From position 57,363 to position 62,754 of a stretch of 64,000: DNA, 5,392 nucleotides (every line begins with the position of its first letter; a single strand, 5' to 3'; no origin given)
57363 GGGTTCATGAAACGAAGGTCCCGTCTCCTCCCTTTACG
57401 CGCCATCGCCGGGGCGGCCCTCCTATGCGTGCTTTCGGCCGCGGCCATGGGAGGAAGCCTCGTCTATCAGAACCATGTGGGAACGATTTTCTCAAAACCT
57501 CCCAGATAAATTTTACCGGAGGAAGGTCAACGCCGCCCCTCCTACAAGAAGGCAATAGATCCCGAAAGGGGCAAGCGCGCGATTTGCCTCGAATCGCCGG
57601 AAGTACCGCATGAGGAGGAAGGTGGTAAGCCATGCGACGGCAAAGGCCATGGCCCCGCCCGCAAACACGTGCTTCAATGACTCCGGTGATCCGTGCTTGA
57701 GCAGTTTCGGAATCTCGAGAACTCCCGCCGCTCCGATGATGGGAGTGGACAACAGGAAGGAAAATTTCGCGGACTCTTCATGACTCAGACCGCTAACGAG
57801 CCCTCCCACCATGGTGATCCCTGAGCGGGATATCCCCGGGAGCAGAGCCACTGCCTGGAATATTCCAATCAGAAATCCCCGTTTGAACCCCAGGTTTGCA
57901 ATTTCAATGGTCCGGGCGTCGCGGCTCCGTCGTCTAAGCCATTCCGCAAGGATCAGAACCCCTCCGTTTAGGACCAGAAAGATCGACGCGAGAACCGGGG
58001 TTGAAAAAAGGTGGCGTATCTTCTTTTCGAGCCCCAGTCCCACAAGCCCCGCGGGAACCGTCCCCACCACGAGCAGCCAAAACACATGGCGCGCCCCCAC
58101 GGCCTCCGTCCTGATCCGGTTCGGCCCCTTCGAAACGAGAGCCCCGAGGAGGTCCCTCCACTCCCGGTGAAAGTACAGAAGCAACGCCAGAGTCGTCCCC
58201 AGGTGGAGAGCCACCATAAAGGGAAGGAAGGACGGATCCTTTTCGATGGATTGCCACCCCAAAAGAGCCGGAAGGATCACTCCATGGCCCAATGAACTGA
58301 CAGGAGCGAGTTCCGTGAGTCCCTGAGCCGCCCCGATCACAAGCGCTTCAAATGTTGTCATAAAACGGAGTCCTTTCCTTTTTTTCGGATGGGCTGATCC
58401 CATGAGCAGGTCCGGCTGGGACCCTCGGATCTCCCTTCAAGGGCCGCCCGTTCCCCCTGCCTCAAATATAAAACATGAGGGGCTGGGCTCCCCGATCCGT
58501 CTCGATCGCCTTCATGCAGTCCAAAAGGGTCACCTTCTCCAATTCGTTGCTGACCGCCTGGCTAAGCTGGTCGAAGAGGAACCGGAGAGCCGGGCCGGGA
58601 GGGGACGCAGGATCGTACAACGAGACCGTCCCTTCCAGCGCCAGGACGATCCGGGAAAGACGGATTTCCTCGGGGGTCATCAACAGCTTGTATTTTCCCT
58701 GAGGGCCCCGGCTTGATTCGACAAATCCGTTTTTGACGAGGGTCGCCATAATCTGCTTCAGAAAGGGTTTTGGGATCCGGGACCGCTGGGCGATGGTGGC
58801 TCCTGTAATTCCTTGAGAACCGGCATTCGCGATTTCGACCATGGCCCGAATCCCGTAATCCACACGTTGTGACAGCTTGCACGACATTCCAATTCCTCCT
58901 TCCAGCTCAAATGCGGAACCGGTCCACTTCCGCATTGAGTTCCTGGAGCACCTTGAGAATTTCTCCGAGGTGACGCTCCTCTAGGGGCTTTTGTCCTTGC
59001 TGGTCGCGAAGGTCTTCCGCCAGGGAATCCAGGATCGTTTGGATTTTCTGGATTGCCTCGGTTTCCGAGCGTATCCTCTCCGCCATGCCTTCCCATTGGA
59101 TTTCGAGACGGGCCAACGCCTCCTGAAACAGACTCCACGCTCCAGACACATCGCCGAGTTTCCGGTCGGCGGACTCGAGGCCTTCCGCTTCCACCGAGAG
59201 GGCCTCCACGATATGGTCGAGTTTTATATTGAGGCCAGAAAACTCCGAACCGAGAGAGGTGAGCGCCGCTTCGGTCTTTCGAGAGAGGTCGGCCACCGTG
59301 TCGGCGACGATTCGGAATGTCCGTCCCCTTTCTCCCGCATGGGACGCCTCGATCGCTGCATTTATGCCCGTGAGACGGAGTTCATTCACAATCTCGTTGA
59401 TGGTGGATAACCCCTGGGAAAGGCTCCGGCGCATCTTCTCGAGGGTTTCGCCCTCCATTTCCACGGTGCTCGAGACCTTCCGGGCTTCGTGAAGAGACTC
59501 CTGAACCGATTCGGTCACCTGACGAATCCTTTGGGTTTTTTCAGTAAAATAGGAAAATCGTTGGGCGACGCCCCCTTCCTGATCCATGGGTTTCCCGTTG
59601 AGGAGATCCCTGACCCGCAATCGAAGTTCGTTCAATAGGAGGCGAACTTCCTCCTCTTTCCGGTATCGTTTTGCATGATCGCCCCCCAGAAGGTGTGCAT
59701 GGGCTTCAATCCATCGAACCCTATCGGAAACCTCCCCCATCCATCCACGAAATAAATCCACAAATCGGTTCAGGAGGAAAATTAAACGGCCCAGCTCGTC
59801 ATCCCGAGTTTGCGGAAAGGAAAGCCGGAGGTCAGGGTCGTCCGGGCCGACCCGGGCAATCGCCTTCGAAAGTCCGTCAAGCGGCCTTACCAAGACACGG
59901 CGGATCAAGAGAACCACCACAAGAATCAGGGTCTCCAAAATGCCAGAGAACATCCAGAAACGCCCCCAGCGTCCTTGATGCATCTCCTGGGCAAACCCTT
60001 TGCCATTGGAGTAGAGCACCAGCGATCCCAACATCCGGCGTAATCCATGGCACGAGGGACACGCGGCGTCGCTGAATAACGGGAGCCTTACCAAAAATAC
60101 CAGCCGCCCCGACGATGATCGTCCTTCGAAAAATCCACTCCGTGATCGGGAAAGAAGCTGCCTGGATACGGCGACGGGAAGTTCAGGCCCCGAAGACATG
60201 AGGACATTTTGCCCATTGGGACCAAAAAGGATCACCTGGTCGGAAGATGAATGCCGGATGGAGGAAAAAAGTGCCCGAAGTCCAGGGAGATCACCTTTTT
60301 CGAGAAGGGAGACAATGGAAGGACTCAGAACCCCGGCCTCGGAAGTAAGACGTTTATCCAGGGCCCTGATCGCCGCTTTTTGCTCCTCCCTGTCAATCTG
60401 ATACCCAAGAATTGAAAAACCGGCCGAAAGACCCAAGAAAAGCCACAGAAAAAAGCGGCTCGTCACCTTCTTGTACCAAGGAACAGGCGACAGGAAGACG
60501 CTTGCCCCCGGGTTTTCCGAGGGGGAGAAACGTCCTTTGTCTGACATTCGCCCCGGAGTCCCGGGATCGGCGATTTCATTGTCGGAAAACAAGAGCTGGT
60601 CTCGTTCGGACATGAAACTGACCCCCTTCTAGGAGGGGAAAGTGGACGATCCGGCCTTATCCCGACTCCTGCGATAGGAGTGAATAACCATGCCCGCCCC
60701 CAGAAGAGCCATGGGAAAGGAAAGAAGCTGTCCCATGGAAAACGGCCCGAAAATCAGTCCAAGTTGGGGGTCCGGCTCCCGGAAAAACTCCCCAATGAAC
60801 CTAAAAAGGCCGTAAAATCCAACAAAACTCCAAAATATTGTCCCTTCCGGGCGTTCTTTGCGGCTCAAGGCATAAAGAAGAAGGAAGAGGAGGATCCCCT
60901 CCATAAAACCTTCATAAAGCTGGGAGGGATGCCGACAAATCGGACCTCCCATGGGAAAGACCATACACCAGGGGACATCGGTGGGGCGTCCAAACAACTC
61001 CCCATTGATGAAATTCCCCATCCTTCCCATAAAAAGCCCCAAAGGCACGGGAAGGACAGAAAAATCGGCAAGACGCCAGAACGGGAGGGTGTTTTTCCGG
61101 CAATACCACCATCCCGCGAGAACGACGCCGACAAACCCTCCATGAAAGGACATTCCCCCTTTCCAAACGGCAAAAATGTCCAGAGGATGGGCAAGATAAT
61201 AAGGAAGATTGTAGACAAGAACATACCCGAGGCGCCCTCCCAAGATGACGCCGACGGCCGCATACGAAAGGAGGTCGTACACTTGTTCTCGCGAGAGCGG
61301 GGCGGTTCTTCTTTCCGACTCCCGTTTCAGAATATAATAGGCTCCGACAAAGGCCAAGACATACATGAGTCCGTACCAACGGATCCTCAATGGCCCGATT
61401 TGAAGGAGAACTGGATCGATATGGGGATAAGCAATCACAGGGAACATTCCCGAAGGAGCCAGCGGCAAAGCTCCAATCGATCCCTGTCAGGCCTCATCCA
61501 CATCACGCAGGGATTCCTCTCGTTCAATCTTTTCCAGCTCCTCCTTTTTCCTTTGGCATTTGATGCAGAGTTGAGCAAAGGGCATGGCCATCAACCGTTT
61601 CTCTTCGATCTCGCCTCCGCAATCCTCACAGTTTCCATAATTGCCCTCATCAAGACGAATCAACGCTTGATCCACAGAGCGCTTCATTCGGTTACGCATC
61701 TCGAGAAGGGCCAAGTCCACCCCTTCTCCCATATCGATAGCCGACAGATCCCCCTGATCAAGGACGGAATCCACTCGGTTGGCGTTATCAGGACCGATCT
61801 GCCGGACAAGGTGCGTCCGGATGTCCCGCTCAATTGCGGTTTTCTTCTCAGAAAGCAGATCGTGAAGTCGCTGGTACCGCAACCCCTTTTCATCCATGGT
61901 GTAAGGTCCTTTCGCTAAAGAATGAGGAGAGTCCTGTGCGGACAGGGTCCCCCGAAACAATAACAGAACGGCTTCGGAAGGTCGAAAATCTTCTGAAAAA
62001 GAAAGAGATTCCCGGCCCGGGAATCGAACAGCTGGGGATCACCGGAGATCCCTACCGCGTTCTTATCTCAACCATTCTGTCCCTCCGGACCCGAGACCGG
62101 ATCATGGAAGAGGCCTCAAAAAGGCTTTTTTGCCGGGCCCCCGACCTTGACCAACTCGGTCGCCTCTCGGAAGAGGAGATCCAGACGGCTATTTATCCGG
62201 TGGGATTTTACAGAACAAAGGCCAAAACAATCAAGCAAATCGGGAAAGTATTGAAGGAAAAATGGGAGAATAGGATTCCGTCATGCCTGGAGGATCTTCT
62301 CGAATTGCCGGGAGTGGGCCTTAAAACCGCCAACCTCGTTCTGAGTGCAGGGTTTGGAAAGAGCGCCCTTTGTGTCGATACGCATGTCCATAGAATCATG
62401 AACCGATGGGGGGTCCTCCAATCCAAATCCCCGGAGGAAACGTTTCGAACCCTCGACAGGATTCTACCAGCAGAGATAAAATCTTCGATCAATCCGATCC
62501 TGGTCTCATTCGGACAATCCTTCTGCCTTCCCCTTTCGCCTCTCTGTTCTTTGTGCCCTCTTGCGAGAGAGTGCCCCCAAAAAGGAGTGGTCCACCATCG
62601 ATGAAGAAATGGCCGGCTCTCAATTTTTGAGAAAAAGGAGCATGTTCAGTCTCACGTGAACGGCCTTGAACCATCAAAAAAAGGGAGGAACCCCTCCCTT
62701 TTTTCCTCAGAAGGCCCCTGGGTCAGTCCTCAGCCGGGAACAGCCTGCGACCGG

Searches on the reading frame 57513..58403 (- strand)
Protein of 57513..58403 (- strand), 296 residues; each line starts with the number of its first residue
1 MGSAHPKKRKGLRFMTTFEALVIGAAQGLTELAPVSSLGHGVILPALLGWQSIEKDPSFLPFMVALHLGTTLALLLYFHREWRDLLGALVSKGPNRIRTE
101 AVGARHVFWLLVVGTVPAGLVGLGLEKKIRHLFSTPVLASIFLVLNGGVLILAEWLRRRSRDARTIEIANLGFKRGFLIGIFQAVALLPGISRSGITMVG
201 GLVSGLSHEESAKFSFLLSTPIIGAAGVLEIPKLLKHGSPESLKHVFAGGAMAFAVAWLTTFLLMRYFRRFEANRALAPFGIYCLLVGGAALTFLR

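Call 36: search_protein_families(library=pfam, proteins=[window:57513-58403:-], max_evalue=0.0001)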
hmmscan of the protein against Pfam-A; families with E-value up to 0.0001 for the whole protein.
window:57513-58403:- (296 aa): 1 family
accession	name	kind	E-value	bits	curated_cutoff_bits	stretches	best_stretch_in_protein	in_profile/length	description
PF02673.24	BacA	-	9.7e-67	225.8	33.4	1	20-289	1-256/257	Bacitracin resistance protein BacA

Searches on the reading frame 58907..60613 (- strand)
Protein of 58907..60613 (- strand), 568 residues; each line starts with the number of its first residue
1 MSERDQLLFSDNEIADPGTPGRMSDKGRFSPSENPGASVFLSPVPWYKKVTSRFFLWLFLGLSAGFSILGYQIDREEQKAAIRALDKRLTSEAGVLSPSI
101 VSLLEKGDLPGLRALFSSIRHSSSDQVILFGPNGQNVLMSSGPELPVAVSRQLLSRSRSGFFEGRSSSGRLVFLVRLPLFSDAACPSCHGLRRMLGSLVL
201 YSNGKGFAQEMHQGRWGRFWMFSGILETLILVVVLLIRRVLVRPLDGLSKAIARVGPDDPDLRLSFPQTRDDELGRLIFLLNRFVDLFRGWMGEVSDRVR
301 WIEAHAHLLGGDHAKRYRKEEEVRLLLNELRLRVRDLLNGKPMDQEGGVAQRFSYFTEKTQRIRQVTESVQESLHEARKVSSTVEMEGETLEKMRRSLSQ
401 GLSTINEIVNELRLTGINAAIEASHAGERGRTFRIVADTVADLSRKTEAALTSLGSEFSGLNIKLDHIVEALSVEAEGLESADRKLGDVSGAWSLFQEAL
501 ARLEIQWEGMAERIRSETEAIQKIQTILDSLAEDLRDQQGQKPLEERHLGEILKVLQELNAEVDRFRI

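Call 36: search_protein_families(library=pfam, proteins=[window:58907-60613:-], max_evalue=0.0001)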
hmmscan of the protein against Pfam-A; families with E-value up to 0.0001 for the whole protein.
window:58907-60613:- (568 aa): 2 families
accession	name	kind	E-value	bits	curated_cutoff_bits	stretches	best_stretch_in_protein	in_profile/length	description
PF00015.26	MCPsignal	-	2.6e-09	37.6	34.6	1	368-458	6-95/172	Methyl-accepting chemotaxis protein (MCP) signalling domain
PF00672.30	HAMP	-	8.8e-07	29.6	25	1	236-286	1-49/53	HAMP domain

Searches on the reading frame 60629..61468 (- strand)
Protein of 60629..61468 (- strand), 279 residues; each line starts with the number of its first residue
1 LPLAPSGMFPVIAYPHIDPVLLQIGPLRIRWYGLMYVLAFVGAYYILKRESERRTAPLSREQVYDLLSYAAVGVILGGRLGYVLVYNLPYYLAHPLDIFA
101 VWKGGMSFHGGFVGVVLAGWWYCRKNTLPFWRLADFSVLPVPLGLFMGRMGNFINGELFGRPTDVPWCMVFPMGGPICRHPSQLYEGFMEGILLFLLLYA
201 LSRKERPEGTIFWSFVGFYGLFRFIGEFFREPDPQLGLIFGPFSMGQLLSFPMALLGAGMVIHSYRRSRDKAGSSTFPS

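Call 36: search_protein_families(library=pfam, proteins=[window:60629-61468:-], max_evalue=0.0001)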
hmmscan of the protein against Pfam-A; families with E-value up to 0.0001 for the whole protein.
window:60629-61468:- (279 aa): 1 family
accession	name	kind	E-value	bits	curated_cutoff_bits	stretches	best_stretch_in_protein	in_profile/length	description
PF01790.23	LGT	-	3.8e-85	285.5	24.9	1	19-262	1-239/240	Prolipoprotein diacylglyceryl transferase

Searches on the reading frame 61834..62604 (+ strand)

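Call 36: search_protein_families(library=pfam, proteins=[window:61834-62604:+], max_evalue=0.0001)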
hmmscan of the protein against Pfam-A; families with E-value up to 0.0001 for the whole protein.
window:61834-62604:+ (256 aa): 2 families
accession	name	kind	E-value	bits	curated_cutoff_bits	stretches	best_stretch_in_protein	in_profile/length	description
PF00730.31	HhH-GPD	-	7.9e-22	78.1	26.2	1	78-212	1-107/108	HhH-GPD superfamily base excision DNA repair protein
PF00633.29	HHH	-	3.8e-05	23.7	24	0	152-171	10-29/30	Helix-hairpin-helix motif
